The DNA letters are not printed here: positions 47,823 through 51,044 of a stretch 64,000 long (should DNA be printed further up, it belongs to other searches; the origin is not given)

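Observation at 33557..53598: Eight-gene SusC/SusD operon built around fasciclin (FAS1) lipoproteins and a CotH-like protein, with no CAZyme and no regulator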

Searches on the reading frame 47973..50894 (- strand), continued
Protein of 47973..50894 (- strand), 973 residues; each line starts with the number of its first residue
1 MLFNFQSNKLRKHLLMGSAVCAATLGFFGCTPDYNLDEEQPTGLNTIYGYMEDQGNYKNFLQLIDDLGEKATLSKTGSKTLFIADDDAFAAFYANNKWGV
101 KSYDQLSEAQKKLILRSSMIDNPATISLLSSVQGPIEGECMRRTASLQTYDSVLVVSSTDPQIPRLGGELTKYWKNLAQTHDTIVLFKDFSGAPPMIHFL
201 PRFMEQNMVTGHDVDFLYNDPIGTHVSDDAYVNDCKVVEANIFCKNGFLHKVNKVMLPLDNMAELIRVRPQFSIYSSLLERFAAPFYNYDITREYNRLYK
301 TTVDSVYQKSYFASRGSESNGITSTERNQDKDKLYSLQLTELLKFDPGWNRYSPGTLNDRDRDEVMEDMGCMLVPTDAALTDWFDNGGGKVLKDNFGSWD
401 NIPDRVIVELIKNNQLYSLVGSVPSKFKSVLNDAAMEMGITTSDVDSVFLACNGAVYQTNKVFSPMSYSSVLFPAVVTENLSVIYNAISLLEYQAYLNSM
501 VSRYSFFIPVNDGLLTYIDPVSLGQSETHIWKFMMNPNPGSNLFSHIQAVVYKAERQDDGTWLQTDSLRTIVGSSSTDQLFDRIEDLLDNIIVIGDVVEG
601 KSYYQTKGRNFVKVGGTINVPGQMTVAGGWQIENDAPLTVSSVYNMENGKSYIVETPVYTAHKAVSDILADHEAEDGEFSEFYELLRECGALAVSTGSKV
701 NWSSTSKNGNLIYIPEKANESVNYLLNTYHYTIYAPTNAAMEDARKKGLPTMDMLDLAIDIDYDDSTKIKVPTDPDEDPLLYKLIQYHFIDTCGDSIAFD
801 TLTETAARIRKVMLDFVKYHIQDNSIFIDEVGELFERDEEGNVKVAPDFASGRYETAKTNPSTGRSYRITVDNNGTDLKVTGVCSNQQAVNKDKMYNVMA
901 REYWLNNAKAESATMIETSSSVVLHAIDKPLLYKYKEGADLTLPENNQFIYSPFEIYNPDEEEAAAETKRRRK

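Call 82: search_protein_families(library=pfam, proteins=[window:47973-50894:-], max_evalue=1)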
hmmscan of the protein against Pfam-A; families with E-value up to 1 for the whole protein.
window:47973-50894:- (973 aa): 3 families
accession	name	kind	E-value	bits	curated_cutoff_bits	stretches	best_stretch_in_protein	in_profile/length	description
PF02469.27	Fasciclin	-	1.9e-13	51.2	22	2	207-258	71-123/123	Fasciclin domain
PF16427.10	DUF5024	-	0.032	15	25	1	795-881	15-102/104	Domain of unknown function (DUF5024)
PF07906.18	Toxin_15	-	0.045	13.8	25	0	871-940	158-228/278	ShET2 enterotoxin, N-terminal region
